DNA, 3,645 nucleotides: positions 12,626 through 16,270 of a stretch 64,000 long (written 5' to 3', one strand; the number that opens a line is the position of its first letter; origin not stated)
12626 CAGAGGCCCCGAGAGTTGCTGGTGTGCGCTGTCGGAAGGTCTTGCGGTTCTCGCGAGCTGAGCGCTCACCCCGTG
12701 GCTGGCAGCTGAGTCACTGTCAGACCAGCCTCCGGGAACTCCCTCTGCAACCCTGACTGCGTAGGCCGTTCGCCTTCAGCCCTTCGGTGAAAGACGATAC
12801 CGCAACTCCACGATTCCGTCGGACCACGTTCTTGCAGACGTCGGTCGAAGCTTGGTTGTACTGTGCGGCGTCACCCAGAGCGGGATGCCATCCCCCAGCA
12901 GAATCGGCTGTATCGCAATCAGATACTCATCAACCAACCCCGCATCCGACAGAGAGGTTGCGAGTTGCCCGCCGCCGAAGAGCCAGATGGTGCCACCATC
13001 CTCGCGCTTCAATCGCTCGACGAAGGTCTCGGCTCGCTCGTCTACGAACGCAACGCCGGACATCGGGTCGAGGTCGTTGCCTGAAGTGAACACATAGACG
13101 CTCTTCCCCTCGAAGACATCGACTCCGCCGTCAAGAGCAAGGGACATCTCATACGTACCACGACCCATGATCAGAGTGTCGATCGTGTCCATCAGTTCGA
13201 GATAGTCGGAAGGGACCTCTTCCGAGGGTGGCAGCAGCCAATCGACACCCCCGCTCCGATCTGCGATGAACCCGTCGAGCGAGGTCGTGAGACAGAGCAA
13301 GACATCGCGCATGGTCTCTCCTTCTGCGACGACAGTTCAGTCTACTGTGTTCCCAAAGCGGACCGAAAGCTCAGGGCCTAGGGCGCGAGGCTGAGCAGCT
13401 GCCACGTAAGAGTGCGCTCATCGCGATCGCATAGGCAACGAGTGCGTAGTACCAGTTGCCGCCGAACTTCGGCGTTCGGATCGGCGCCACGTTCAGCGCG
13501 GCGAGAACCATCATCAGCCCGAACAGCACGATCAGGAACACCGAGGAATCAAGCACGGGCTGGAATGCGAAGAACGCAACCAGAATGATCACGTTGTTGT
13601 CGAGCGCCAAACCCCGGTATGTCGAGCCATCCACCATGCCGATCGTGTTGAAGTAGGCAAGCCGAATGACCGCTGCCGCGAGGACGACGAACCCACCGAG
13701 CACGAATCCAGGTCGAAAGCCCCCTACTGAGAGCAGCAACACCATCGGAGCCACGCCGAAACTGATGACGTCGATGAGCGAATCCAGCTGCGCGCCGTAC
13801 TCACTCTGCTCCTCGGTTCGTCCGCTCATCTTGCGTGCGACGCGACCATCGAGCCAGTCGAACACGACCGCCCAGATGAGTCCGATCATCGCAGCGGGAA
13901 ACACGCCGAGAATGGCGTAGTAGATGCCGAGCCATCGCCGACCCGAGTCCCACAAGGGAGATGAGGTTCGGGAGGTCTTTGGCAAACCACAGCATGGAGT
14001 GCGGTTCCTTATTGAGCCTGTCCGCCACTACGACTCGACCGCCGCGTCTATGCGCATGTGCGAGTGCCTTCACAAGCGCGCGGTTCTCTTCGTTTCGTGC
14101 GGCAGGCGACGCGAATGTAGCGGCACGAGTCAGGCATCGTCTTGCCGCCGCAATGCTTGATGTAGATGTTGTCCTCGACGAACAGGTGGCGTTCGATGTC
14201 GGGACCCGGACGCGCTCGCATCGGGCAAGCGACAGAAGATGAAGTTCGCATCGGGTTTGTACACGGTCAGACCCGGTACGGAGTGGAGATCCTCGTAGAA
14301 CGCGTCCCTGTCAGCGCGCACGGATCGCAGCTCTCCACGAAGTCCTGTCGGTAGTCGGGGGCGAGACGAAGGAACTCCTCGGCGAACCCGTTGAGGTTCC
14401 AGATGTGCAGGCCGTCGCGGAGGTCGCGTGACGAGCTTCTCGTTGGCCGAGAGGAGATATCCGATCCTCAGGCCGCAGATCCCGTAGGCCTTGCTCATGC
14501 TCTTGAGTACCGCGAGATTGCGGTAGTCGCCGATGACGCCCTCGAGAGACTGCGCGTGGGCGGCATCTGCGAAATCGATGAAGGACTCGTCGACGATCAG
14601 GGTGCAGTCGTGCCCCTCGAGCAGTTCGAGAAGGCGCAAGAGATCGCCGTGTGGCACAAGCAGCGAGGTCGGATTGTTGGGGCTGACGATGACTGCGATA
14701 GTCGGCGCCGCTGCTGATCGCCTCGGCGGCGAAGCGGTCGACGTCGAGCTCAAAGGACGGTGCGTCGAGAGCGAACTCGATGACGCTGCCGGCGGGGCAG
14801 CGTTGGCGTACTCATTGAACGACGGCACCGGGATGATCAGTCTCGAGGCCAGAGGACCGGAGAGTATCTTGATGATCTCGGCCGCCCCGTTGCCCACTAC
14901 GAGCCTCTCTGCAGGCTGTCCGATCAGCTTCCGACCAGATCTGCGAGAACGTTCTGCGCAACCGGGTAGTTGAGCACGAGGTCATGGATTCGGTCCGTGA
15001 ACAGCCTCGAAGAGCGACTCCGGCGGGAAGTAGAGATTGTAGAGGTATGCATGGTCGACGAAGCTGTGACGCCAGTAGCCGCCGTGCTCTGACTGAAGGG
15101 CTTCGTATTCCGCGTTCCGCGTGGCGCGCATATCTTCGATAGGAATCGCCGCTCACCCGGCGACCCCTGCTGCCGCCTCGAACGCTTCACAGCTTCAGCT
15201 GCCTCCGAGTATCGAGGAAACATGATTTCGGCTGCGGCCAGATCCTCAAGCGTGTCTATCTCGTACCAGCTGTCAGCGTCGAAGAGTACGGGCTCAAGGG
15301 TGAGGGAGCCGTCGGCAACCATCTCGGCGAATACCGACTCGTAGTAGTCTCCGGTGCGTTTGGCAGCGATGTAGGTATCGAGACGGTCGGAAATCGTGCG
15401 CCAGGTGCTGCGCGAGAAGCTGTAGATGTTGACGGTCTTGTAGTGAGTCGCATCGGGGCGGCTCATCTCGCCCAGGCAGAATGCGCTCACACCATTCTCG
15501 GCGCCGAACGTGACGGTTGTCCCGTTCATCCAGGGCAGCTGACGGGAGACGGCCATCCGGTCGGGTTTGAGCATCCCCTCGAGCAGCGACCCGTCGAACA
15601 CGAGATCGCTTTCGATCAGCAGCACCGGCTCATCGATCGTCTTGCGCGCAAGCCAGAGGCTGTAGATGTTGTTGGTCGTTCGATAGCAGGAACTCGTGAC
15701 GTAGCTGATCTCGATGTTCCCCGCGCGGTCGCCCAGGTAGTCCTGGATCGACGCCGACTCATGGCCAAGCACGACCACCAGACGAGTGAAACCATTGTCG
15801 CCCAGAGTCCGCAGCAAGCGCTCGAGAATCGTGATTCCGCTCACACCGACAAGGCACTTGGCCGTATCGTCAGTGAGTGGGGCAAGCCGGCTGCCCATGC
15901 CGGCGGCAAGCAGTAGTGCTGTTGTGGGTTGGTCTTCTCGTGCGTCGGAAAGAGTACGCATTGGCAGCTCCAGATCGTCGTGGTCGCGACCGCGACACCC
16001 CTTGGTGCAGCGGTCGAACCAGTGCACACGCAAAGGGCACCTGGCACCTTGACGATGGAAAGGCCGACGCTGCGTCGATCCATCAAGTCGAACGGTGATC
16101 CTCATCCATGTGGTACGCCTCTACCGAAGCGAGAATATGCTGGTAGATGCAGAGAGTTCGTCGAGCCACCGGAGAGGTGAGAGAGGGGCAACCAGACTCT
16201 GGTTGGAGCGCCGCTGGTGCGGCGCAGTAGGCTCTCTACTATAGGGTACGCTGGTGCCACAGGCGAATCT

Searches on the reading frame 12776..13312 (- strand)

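Call 22: search_protein_families(library=pfam, proteins=[window:12776-13312:-], max_evalue=0.001)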
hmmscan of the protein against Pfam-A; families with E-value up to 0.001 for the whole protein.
window:12776-13312:- (178 aa): 1 family
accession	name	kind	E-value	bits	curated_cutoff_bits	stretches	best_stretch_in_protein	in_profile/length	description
PF01872.23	RibD_C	-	9.9e-19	68.4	24.1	1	4-168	3-196/197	RibD C-terminal domain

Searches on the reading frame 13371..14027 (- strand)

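Call 22: search_protein_families(library=pfam, proteins=[window:13371-14027:-], max_evalue=0.001)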
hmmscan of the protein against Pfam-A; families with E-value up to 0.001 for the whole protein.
window:13371-14027:- (218 aa): 1 family
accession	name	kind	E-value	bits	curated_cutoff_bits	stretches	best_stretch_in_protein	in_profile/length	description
PF01066.26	CDP-OH_P_transf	-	1.3e-09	39.1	22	1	42-156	27-135/152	CDP-alcohol phosphatidyltransferase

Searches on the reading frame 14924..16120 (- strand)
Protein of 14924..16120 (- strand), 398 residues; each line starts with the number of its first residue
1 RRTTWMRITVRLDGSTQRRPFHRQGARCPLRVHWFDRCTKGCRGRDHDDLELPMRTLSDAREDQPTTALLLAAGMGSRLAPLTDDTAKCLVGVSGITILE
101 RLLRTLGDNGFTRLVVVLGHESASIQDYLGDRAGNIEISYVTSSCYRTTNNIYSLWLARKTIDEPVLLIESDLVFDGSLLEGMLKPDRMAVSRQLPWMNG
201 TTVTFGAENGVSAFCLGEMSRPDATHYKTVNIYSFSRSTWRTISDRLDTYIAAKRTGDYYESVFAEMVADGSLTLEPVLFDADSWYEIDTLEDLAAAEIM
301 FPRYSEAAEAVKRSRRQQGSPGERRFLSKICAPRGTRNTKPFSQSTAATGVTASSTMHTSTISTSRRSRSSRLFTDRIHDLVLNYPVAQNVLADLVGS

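Call 21: search_protein_families(library=pfam, proteins=[window:14924-16120:-], max_evalue=0.001)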
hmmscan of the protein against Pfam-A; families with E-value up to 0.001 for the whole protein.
window:14924-16120:- (398 aa): 2 families
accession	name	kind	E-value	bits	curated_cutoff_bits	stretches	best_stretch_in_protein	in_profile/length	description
PF00483.29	NTP_transferase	-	3.5e-09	37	21.2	1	68-177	2-115/245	Nucleotidyl transferase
PF12804.13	NTP_transf_3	-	2.3e-07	31.5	27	1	68-184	1-108/160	MobA-like NTP transferase domain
